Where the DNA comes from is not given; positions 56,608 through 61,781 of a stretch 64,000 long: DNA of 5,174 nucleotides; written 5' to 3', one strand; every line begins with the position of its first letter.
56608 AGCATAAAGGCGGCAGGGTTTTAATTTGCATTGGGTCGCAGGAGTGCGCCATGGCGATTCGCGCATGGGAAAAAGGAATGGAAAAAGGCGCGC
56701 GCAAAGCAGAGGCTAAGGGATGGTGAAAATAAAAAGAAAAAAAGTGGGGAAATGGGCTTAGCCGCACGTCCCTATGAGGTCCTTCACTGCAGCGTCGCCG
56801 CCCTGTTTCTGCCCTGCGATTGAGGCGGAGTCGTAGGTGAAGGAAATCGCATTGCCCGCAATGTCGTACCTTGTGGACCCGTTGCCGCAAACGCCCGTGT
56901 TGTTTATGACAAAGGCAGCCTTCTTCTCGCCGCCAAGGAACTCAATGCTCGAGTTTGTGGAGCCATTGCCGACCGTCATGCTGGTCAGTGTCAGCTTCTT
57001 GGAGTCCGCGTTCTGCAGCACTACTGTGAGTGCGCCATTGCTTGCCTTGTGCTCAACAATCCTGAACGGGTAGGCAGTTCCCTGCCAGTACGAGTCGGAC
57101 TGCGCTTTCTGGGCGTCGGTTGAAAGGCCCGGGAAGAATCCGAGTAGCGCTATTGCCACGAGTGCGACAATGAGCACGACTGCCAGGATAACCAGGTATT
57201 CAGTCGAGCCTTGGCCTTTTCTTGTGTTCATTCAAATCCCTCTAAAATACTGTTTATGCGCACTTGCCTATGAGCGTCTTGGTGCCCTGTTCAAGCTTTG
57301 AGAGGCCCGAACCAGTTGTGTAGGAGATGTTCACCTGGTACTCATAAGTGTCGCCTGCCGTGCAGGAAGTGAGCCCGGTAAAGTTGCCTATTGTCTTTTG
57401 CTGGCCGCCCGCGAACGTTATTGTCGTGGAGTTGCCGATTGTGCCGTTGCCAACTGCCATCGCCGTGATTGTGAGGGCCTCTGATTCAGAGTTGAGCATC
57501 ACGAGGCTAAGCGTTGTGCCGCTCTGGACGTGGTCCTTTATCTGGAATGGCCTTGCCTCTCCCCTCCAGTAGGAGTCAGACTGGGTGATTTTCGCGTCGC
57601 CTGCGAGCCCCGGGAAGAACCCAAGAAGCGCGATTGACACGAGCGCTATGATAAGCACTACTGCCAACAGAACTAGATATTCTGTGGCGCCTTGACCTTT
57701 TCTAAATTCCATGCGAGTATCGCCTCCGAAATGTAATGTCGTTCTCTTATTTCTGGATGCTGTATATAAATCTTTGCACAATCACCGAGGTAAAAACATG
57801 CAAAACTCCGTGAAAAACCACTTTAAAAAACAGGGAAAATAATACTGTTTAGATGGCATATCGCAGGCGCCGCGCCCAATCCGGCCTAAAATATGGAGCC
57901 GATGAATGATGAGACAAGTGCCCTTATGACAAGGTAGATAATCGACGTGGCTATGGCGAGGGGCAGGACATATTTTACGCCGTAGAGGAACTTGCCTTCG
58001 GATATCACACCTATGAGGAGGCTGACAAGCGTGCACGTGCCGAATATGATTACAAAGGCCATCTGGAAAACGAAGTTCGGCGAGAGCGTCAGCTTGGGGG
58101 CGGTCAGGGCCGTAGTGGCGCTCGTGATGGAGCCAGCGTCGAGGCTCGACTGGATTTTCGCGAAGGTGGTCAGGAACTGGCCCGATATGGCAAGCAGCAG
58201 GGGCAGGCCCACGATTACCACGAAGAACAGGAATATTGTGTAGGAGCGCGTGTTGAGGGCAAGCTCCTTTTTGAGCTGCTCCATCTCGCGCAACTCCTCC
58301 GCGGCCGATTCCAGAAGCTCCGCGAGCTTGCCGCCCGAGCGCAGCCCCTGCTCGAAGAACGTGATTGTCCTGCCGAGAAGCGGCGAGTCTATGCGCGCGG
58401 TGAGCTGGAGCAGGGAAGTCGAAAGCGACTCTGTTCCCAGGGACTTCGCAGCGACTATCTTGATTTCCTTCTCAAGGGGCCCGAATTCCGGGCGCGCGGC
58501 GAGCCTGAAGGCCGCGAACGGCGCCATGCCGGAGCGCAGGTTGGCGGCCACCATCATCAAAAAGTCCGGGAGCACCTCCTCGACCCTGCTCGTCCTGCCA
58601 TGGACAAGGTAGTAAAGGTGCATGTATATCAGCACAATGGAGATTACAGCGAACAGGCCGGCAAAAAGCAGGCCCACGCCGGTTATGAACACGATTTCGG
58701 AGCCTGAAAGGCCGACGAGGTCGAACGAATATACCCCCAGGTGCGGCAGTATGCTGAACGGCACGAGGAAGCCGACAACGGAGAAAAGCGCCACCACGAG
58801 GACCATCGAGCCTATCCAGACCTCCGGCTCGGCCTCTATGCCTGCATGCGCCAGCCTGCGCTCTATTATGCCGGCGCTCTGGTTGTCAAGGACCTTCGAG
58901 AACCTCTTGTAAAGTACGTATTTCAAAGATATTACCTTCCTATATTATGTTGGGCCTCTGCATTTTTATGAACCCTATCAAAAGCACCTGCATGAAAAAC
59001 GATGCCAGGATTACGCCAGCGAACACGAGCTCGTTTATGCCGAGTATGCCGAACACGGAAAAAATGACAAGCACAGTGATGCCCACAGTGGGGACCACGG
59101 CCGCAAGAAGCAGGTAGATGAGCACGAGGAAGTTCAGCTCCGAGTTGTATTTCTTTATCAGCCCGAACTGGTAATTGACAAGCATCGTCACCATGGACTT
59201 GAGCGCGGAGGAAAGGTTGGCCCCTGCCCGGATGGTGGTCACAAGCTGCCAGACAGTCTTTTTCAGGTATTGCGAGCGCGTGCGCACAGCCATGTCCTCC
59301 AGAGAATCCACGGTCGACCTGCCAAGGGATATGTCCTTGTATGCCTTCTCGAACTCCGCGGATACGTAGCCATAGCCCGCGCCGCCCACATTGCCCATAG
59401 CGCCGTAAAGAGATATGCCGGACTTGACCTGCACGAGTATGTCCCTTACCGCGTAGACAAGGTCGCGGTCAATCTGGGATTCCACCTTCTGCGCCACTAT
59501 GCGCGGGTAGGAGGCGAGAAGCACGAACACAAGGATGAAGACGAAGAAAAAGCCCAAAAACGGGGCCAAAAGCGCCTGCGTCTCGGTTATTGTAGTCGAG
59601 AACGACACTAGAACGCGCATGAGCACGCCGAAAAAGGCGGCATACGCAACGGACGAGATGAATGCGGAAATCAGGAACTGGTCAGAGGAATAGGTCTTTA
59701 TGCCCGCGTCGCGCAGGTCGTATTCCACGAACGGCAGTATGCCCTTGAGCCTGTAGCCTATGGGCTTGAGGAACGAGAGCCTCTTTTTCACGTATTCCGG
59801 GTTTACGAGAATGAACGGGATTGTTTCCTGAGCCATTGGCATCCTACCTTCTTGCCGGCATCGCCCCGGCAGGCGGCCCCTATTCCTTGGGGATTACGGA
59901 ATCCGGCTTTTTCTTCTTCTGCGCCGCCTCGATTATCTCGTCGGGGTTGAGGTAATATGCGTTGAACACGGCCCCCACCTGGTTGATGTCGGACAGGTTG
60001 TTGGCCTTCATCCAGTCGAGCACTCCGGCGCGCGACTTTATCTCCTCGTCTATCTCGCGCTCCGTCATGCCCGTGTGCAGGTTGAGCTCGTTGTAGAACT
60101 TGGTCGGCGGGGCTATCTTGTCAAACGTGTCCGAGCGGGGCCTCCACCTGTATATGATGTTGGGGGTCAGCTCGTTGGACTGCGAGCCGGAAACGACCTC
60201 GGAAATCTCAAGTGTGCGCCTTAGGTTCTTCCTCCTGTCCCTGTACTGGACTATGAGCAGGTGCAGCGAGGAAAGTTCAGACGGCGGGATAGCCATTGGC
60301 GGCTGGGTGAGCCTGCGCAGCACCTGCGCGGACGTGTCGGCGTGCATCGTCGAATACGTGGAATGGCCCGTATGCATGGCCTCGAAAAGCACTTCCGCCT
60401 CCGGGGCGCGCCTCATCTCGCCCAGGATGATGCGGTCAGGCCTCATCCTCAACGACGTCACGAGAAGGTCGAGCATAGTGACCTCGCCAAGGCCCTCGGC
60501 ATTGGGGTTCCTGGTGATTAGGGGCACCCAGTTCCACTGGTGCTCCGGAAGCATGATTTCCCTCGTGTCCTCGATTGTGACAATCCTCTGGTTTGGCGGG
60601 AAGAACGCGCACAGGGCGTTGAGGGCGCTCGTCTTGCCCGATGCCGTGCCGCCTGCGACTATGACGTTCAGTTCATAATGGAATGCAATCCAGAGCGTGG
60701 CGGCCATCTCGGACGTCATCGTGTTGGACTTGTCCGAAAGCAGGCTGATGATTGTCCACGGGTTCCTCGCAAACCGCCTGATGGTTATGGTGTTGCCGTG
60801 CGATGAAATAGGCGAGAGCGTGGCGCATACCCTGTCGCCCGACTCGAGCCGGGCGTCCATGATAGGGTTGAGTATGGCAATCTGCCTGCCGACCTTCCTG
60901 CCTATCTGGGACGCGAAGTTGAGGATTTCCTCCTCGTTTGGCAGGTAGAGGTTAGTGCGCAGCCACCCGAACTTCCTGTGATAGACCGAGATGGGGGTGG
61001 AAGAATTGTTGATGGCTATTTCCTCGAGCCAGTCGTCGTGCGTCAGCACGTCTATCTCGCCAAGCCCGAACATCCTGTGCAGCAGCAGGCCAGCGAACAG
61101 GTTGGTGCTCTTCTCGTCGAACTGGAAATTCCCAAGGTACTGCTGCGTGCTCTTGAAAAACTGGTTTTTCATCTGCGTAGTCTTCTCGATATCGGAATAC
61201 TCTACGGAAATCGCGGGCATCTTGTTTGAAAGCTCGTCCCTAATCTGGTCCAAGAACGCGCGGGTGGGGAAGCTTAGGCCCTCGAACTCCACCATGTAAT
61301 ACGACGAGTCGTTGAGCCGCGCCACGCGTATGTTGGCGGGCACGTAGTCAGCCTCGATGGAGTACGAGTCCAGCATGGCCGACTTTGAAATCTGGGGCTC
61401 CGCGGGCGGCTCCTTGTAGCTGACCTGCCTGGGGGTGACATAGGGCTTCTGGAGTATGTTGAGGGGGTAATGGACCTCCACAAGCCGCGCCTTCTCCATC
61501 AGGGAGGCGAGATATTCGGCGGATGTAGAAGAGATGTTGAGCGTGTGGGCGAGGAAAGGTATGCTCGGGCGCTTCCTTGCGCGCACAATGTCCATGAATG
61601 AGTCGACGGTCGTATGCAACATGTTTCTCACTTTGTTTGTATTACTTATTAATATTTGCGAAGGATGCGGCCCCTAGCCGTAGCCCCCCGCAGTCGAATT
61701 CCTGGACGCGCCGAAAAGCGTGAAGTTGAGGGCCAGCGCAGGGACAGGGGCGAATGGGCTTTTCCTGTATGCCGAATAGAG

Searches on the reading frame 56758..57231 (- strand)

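Call 9: search_protein_families(library=pfam, proteins=[window:56758-57231:-], max_evalue=0.01)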
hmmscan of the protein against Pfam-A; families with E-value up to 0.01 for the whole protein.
window:56758-57231:- (157 aa): 1 family
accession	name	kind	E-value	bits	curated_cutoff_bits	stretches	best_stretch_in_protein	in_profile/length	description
PF04021.17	Class_IIIsignal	-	2.1e-05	24.7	23.7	1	4-27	1-24/27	Class III signal peptide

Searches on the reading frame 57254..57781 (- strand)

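Call 9: search_protein_families(library=pfam, proteins=[window:57254-57781:-], max_evalue=0.01)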
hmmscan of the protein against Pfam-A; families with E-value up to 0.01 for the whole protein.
window:57254-57781:- (175 aa): 1 family
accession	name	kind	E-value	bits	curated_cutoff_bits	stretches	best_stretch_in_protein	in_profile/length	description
PF04021.17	Class_IIIsignal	-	0.00012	22.3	23.7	1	27-50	1-24/27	Class III signal peptide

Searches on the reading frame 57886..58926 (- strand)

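Call 9: search_protein_families(library=pfam, proteins=[window:57886-58926:-], max_evalue=0.01)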
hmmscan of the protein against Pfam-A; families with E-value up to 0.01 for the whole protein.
window:57886-58926:- (346 aa): 1 family
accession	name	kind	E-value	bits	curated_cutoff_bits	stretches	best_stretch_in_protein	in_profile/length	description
PF00482.28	T2SSF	-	2e-15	57.3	25.2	1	122-247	1-123/125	Type II secretion system (T2SS), protein F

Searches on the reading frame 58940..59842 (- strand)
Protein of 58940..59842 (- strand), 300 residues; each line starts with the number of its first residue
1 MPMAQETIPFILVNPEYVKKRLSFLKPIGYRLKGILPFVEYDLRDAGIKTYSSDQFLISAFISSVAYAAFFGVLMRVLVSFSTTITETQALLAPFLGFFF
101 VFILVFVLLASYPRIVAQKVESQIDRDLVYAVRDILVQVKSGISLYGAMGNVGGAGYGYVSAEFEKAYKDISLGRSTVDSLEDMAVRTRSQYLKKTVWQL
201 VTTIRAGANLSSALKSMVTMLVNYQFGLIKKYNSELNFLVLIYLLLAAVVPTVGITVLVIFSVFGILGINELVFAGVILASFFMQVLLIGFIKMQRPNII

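Call 27: search_protein_families(library=pfam, proteins=[window:58940-59842:-], max_evalue=0.001)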
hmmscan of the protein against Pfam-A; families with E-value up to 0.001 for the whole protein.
window:58940-59842:- (300 aa): 1 family
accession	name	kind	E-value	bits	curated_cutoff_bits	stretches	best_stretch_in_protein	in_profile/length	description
PF00482.28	T2SSF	-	2.8e-11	43.9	25.2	1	133-257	3-124/125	Type II secretion system (T2SS), protein F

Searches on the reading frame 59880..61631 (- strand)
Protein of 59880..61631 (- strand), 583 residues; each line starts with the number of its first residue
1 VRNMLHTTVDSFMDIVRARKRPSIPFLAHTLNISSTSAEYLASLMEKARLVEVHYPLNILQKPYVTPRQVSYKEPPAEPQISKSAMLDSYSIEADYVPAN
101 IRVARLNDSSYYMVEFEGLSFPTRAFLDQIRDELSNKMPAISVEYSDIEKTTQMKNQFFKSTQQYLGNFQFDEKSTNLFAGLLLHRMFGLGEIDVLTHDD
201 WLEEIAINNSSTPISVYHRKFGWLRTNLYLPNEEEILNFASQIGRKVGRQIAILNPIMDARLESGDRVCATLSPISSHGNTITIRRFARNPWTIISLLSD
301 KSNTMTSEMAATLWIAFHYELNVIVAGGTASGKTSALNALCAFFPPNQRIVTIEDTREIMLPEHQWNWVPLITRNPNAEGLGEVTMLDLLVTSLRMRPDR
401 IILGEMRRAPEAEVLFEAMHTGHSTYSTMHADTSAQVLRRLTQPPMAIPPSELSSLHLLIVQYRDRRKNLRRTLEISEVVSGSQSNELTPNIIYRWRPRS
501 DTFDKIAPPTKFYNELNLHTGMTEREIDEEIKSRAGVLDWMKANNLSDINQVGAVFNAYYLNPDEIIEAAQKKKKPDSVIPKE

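Call 27: search_protein_families(library=pfam, proteins=[window:59880-61631:-], max_evalue=0.001)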
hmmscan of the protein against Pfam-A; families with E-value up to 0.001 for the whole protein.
window:59880-61631:- (583 aa): 1 family
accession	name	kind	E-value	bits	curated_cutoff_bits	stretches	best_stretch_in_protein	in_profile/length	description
PF00437.27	T2SSE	-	2.8e-33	115.5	24.9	1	255-462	70-275/370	Type II/IV secretion system protein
